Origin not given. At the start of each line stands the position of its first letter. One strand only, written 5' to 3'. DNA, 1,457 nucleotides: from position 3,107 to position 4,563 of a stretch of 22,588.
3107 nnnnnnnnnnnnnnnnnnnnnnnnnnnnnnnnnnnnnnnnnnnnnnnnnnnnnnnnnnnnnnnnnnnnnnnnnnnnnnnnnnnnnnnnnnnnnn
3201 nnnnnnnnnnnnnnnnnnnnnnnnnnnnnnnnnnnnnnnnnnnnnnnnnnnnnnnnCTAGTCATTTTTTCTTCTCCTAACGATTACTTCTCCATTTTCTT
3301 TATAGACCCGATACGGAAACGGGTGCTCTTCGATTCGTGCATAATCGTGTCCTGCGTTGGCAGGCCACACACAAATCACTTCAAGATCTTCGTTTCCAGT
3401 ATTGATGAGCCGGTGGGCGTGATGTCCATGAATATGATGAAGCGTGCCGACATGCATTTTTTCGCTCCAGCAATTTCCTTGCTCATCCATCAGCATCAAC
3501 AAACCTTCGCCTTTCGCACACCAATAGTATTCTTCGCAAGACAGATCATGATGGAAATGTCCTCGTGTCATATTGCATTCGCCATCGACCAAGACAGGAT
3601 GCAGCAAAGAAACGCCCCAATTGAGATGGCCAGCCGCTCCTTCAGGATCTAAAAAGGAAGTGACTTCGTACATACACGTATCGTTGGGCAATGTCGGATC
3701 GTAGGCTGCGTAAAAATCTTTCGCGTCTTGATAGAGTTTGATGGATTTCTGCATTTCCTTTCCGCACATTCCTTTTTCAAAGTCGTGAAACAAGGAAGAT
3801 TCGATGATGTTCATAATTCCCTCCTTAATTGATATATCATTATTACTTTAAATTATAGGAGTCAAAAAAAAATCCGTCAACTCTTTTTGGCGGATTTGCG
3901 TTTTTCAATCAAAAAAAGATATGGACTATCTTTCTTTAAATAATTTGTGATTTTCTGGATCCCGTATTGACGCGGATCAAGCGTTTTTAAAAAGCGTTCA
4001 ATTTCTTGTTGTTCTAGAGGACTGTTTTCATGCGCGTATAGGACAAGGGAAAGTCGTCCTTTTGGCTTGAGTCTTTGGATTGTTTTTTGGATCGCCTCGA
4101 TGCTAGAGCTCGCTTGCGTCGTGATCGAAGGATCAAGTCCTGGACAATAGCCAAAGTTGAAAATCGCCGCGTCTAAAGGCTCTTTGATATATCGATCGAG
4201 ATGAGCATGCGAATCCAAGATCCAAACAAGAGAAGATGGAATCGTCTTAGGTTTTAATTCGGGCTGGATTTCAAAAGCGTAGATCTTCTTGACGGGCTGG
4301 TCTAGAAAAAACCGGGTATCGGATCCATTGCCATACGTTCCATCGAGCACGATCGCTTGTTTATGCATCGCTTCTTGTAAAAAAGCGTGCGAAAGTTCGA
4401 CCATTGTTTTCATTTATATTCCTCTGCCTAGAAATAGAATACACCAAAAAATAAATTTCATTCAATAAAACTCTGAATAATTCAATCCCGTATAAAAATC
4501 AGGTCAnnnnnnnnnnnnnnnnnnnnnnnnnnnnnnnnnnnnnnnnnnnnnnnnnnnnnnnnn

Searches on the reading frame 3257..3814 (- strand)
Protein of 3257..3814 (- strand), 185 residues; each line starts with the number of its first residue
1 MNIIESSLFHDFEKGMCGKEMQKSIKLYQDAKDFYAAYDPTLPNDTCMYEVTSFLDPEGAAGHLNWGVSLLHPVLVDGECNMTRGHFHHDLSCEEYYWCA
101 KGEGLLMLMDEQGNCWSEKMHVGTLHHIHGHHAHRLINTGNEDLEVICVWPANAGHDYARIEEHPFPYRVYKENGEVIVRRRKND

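Call 3: search_protein_families(library=pfam, proteins=[window:3257-3814:-])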
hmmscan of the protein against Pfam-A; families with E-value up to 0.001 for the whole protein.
window:3257-3814:- (185 aa): 2 families
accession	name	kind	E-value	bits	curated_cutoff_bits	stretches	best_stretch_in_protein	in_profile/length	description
PF06560.17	GPI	-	6.9e-13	48.7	20.7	1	36-184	18-178/182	Glucose-6-phosphate isomerase (GPI)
PF07883.17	Cupin_2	-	1.4e-05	25.1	27.2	1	86-150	14-70/70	Cupin domain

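Call 37: search_protein_families(library=ncbifam, proteins=[window:3257-3814:-])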
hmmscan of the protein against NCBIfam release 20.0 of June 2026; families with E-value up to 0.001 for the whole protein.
window:3257-3814:- (185 aa): 0 families

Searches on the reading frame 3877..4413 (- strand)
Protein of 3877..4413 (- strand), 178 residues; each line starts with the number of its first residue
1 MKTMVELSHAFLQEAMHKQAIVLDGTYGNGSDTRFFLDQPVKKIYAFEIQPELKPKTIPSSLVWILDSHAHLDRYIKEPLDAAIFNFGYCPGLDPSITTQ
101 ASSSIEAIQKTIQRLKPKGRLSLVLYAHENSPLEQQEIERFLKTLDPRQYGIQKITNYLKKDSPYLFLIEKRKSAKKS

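Call 3: search_protein_families(library=pfam, proteins=[window:3877-4413:-])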
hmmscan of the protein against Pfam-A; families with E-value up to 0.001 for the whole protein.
window:3877-4413:- (178 aa): 1 family
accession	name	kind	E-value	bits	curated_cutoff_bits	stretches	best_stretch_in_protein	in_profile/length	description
PF06962.18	rRNA_methylase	-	2.1e-27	96.2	22.7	1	53-169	18-136/137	Putative rRNA methylase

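Call 37: search_protein_families(library=ncbifam, proteins=[window:3877-4413:-])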
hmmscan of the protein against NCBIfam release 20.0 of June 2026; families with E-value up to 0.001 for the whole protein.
window:3877-4413:- (178 aa): 1 family
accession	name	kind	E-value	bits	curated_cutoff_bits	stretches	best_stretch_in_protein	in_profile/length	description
NF053511.1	tRNA_U34_MnmM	equivalog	7.5e-43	146.2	135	1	3-172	2-183/183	tRNA 5-(aminomethyl)-2-thiouridylate-methyltransferase MnmM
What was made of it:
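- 3877..4413 (-): mnmM (tRNA mnm5s2U34 methyltransferase), probably co-transcribed with rpoN. NCBIfam MnmM, 146 bits against a cut-off of 135 (call 37).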
